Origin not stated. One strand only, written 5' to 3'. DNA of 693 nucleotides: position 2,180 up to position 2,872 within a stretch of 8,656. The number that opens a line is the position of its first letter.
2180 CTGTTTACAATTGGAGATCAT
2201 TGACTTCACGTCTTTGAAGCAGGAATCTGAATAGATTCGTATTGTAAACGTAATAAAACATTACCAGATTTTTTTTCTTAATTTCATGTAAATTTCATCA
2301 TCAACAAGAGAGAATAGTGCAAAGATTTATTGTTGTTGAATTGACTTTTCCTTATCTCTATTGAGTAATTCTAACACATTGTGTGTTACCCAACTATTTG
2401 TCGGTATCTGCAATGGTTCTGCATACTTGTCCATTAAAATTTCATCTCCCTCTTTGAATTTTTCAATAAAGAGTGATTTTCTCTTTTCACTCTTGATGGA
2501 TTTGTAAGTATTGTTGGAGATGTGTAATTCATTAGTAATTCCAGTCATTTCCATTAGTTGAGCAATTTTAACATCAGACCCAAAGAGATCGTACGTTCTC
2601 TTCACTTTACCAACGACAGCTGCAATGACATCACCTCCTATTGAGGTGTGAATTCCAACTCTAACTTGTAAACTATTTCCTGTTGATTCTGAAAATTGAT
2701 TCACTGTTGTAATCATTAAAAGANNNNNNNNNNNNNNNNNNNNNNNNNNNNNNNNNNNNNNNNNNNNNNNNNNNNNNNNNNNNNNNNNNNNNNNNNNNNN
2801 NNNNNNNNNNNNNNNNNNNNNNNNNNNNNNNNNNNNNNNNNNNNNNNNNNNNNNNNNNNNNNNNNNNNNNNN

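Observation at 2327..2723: Class III cyclase C-terminal catalytic domain with a C1-like, non-canonical active-site complement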

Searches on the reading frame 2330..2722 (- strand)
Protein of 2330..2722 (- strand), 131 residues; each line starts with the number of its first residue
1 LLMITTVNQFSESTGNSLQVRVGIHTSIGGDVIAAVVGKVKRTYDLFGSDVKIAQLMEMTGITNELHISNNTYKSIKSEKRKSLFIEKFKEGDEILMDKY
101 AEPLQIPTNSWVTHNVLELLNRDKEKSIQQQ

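Call 4: search_protein_families(library=pfam, proteins=[window:2330-2722:-], max_evalue=10)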
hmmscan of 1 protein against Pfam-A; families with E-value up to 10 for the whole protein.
seq(131 aa): 3 families
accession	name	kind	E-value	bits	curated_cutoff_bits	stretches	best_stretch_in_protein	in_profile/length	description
PF00211.25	Guanylate_cyc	-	2.5e-17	63.5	21.9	1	1-80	83-157/183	Adenylate and Guanylate cyclase catalytic domain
PF22566.2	UBA_8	-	0.14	12.3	26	1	50-63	4-17/46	UBA-like domain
PF17840.6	Tugs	-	0.21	12.2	27.7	1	113-130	17-34/47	Tethering Ubl4a to BAGS domain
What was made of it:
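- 2483..2722 (-): Codons 1-80 of the visible fragment: the C-terminal half of the class III cyclase-homology domain (Pfam PF00211 profile positions 83-157 of 183). Call 4 gives E 2.5e-17 and 63.5 bits.
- On Class III nucleotidyl cyclase catalytic domain (Pfam PF00211, CHD): 63.5 bits against a cut-off of 21.9, E 2.5e-17, profile positions 83-157 of 183 (call 4).
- Checked: Residues 1-80 match Pfam PF00211 Guanylate_cyc at profile positions 83-157 of 183, with E 2.5e-17 and 63.5 bits against a cut-off of 21.9 (call 4).
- Identity: Pfam E 2.5e-17 (call 4).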

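Call 6: search_solved_structures(query=window:2330-2722:-, max_evalue=10, show_alignments=5)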
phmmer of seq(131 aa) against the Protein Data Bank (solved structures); distinct sequences matched with E-value up to 10: 47.
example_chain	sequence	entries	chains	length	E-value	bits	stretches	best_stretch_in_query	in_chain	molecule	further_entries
8buz_A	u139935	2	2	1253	1.4e-14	57.4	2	5-79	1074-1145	Adenylate cyclase type 8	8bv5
7pd4_A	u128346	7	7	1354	3.2e-14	56.2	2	3-77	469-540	Adenylate cyclase 9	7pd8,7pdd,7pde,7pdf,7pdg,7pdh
9u3p_A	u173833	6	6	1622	3.5e-14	56.1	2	3-77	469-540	Adenylate cyclase type 9,Protein M2-1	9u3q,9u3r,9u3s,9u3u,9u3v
6r4o_A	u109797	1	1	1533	4.5e-14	55.7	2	3-77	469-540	Adenylate cyclase 9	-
6r3q_A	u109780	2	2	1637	5.2e-14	55.5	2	3-77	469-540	Adenylate cyclase 9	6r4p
8sl3_A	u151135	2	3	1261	2.1e-12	50.4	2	8-76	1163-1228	Adenylate cyclase type 5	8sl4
5oyh_A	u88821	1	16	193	1.2e-08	38.2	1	4-79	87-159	Nucleotide cyclase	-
6aoa_A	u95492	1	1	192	3.6e-08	36.7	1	4-79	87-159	Bacterio-rhodopsin/guanylyl cyclase 1 fusion protein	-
3uvj_B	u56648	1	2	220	9.5e-08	35.3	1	13-106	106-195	Guanylate cyclase soluble subunit beta-1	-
2wz1_A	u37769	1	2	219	2.1e-07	34.2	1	13-106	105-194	GUANYLATE CYCLASE SOLUBLE SUBUNIT BETA-1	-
4ni2_B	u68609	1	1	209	2.1e-07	34.2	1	13-105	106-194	Guanylate cyclase soluble subunit beta-1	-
6sir_A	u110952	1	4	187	2.2e-07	34.2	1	4-79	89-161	Nucleotide cyclase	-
3et6_A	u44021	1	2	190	2.6e-07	33.9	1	7-82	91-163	Soluble guanylyl cyclase beta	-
6ao9_A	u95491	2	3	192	6.8e-07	32.6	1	4-79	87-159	Bacterio-rhodopsin/guanylyl cyclase 1 fusion protein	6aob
6jt0_B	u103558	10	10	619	1.1e-06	32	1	13-85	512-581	Guanylate cyclase soluble subunit beta-1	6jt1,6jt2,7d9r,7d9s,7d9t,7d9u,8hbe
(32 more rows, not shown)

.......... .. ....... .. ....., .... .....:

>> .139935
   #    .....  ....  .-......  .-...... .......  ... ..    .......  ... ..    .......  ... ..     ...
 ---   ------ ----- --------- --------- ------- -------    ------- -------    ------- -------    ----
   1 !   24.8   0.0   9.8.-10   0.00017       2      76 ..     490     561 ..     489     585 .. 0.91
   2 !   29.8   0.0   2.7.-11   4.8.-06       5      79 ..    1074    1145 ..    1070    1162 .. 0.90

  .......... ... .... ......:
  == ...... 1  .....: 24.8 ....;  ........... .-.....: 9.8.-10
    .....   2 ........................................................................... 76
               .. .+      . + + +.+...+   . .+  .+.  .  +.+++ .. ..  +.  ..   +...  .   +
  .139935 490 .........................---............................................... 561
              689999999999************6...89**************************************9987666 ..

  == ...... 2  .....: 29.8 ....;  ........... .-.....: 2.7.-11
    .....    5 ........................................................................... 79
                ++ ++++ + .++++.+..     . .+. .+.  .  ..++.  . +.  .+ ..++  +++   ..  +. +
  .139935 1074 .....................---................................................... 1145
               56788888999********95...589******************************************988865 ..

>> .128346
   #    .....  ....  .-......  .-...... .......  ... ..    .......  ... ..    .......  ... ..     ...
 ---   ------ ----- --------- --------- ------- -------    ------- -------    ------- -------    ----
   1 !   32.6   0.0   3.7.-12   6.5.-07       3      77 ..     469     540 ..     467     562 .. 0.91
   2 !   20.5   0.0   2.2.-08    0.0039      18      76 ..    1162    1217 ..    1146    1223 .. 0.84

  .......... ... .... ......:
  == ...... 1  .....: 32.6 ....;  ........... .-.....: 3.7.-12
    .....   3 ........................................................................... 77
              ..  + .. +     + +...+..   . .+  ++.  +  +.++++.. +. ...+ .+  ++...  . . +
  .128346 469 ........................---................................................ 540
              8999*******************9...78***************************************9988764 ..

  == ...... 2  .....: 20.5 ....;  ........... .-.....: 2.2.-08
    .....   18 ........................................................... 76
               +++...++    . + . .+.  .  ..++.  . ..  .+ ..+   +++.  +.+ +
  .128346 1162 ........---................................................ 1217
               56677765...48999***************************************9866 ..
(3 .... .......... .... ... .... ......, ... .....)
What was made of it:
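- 2483..2722 (-): Call 6 gives alignments to AC8, AC9 and AC5.
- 2660..2662 (-): Arg21 (QV-R-VGIH), the equivalent of the phosphate-binding Arg that the metal-binding half supplies; present. Aligned to the R of '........' in AC9 C1 and 'LRIGIS' in AC8 C2 (call 6).
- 2567..2569 (-): Lys52 at the position of the catalytic Asn of the NxxxR motif. Aligned to the N of '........' in AC8 C2 (call 6).
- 2555..2557 (-): Leu56 at the position of the catalytic Arg of the NxxxR motif. Aligned to the R of 'ASRM' (call 6).
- Closest known: C1 half of mammalian membrane adenylyl cyclases, especially AC9 C1. Same: The fragment scores higher on AC9 C1 than on AC9 C2 (32.6 against 20.5 bits; call 6).
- Checked: The fragment also matches solved cyclases with E down to 1.4e-14 (call 6). 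HMMER bits favour C1 for AC9 (32.6 against 20.5) but favour C2 for AC8 (29.8 against 24.8) (call 6).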

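Call 7: find_homologous_proteins(query=window:2330-2722:-, max_evalue=0.001)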
Query seq(131 aa) (131 aa): 2 proteins with E <= 0.001 among 8 candidates.
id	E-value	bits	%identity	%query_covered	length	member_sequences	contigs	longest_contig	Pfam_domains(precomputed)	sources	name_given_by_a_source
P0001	1.1e-76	272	100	98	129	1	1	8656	PF00211.26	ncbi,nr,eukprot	ncbi:predicted protein [Naegleria gruberi]|nr:uncharacterized protein NAEGRDRAFT_76633 [Naegleria gr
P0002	7.8e-24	102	48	85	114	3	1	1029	PF00211.26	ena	-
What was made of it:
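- The fragment is 100% identical to N. gruberi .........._76633, found on a single 8,656-bp contig (call 7).
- Tried and rejected: The window is the whole scaffold (call 7).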

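Call 11: find_encoding_contigs(protein=P0002, flank=5000)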
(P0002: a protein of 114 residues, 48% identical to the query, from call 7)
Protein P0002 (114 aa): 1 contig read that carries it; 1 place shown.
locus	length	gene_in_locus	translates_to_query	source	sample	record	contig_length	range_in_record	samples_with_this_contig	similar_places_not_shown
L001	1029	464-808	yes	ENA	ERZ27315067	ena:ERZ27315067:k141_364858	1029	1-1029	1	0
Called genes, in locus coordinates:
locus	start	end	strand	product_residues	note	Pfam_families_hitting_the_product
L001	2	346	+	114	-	?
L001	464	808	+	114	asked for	PF00211:Guanylate_cyc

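Call 16: search_protein_representatives(protein=window:2330-2722:-)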
Query: 131 residues. Proteins with E-value up to 0.001 (for the whole library): 2910; up to 1e-10: 99; up to 1e-30: 2. The best 150 are listed.
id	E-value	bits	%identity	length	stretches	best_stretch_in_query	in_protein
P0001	3.4e-77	272.2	100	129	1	3-131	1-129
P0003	6.9e-32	126.1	58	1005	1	2-116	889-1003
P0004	8.5e-22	93.6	48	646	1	3-114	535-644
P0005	1.3e-20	89.7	47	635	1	16-113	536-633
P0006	1.4e-18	83.2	44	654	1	16-113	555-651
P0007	1.7e-18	82.9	42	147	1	14-115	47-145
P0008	2.2e-17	79.4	47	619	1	3-112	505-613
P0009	1.2e-16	77.0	50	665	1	11-113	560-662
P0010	2.2e-16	76.1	39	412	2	2-77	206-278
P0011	4.0e-16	75.3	38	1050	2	3-81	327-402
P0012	6.4e-16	74.6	48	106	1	15-113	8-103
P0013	8.7e-16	74.2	39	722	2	12-77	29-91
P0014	1.1e-15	73.9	37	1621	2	1-78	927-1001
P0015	2.2e-15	72.9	43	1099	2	3-78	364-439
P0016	3.2e-15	72.4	40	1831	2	5-84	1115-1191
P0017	3.8e-15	72.1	36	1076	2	1-79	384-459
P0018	4.1e-15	72.0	39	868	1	18-114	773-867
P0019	1.4e-14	70.3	40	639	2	2-76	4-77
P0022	2.4e-14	69.6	40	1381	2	3-81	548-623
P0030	2.8e-13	66.1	42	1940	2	16-88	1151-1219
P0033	4.5e-13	65.5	38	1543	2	1-87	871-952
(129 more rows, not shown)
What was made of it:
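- On Two-domain 12-TM adenylyl/guanylyl cyclase (normal or inverted order): The closest representatives show one matched stretch at the C-terminus (call 16).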

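Call 18: search_protein_families(library=pfam, proteins=[P0003, P0004, P0005, P0006, P0008, P0009, P0018, P0010, P0011], max_evalue=0.001)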
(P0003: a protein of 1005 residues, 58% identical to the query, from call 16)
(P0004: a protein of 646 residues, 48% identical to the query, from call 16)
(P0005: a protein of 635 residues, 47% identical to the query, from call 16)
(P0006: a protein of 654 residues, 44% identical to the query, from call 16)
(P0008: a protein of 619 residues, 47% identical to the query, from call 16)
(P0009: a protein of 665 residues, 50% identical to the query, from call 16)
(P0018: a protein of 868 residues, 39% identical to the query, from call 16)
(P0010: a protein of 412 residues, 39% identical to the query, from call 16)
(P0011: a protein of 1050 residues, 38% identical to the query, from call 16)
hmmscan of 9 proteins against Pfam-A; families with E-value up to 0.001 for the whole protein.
P0003 (1005 aa): 6 families
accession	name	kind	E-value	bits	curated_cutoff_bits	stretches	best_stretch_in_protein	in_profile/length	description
PF00211.25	Guanylate_cyc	-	4.5e-44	150.7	21.9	1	809-969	4-162/183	Adenylate and Guanylate cyclase catalytic domain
PF13426.13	PAS_9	-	5.6e-12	46.3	27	1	676-774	4-100/103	PAS domain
PF00989.32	PAS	-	5.6e-12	46.1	22.6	1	666-770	4-108/113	PAS fold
PF08448.16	PAS_4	-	1.5e-07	32.1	23.1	1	512-565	5-58/110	PAS fold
PF13188.13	PAS_8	-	3.9e-06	27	21.8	0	512-551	11-47/65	PAS domain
PF24820.1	Diguanyl_cycl_sensor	-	3.4e-05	24.2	28.1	0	675-774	8-109/109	Diguanylate cyclase-like sensor domain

P0004 (646 aa): 4 families
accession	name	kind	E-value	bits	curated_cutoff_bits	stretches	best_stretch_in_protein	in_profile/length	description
PF00211.25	Guanylate_cyc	-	2.2e-45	155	21.9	1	456-613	6-157/183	Adenylate and Guanylate cyclase catalytic domain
PF00989.32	PAS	-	4.8e-09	36.7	22.6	0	352-421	3-73/113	PAS fold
PF13426.13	PAS_9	-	1.1e-06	29.3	27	0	366-416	7-57/103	PAS domain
PF08448.16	PAS_4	-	0.00011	22.8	23.1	1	212-263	6-57/110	PAS fold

P0005 (635 aa): 6 families
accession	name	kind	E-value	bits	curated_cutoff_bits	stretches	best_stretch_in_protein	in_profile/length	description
PF00211.25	Guanylate_cyc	-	1.2e-42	146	21.9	1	436-597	5-156/183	Adenylate and Guanylate cyclase catalytic domain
PF00989.32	PAS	-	8.5e-18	64.9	22.6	1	289-400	4-112/113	PAS fold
PF08448.16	PAS_4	-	1.3e-11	45.1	23.1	1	295-403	4-107/110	PAS fold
PF13426.13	PAS_9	-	1.9e-11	44.6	27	1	300-402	5-102/103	PAS domain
PF13188.13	PAS_8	-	7.2e-07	29.3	21.8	0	81-124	7-47/65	PAS domain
PF24820.1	Diguanyl_cycl_sensor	-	0.00039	20.8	28.1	0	298-349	8-59/109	Diguanylate cyclase-like sensor domain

P0006 (654 aa): 5 families
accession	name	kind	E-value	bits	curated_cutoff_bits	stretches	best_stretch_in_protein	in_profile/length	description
PF00211.25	Guanylate_cyc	-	2.6e-34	118.9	21.9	1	441-619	6-159/183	Adenylate and Guanylate cyclase catalytic domain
PF00989.32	PAS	-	2.5e-16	60.1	22.6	1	302-404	5-112/113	PAS fold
PF13426.13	PAS_9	-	6.3e-10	39.7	27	1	310-404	3-100/103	PAS domain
PF08448.16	PAS_4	-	7.4e-10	39.5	23.1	1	148-198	6-56/110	PAS fold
PF24820.1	Diguanyl_cycl_sensor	-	7.8e-05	23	28.1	0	310-396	8-94/109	Diguanylate cyclase-like sensor domain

P0008 (619 aa): 5 families
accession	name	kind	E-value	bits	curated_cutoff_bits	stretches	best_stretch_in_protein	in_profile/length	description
PF00211.25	Guanylate_cyc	-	1.3e-44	152.4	21.9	1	425-601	5-173/183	Adenylate and Guanylate cyclase catalytic domain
PF00989.32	PAS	-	1.3e-15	57.8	22.6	1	279-389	5-112/113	PAS fold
PF13426.13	PAS_9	-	1.1e-08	35.8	27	1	288-389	4-100/103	PAS domain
PF08448.16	PAS_4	-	8.8e-05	23.1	23.1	0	123-165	5-47/110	PAS fold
PF13188.13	PAS_8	-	0.00013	22.2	21.8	0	123-165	11-50/65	PAS domain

P0009 (665 aa): 6 families
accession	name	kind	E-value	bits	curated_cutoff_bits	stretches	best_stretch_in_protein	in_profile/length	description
PF00211.25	Guanylate_cyc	-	2.9e-34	118.7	21.9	1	436-660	5-179/183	Adenylate and Guanylate cyclase catalytic domain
PF00989.32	PAS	-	6.6e-21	74.9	22.6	2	289-400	4-112/113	PAS fold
PF13426.13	PAS_9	-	4.9e-14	52.9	27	1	299-400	4-100/103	PAS domain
PF08448.16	PAS_4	-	4.3e-09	37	23.1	1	135-189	3-57/110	PAS fold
PF24820.1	Diguanyl_cycl_sensor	-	0.00016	22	28.1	0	298-384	8-96/109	Diguanylate cyclase-like sensor domain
PF13596.12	PAS_10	-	0.00089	20.3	22.1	0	135-195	7-66/106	PAS domain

P0018 (868 aa): 6 families
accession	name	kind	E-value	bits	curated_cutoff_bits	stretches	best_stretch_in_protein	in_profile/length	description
PF00211.25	Guanylate_cyc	-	4.2e-25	88.8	21.9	1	666-830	6-156/183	Adenylate and Guanylate cyclase catalytic domain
PF00989.32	PAS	-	3.7e-17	62.8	22.6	1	521-629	6-112/113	PAS fold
PF13426.13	PAS_9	-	5.4e-14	52.8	27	1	529-629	4-100/103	PAS domain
PF08448.16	PAS_4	-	4.4e-09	37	23.1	1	362-425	6-69/110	PAS fold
PF13188.13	PAS_8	-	1e-06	28.9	21.8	0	361-402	11-48/65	PAS domain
PF24820.1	Diguanyl_cycl_sensor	-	3.8e-06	27.2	28.1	0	363-427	8-72/109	Diguanylate cyclase-like sensor domain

P0010 (412 aa): 1 family
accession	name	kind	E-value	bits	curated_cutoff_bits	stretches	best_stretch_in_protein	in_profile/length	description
PF00211.25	Guanylate_cyc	-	2.6e-67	226.4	21.9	2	80-186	50-156/183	Adenylate and Guanylate cyclase catalytic domain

P0011 (1050 aa): 2 families
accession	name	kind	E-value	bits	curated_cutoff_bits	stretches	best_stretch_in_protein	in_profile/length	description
PF00211.25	Guanylate_cyc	-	2.5e-100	334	21.9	2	246-418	4-179/183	Adenylate and Guanylate cyclase catalytic domain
PF16214.10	AC_N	-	3.5e-09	36.8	30.9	1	73-220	263-406/415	Adenylyl cyclase N-terminal extracellular and transmembrane region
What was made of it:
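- On Two-domain 12-TM adenylyl/guanylyl cyclase (normal or inverted order): All seven full-length relatives scanned have a single PF00211 stretch (call 18).
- Architecture: Pfam finds PAS + PAS + one Guanylate_cyc in seven full-length relatives (call 18). All seven full-length relatives scanned have exactly one cyclase domain, after two PAS domains (call 18).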
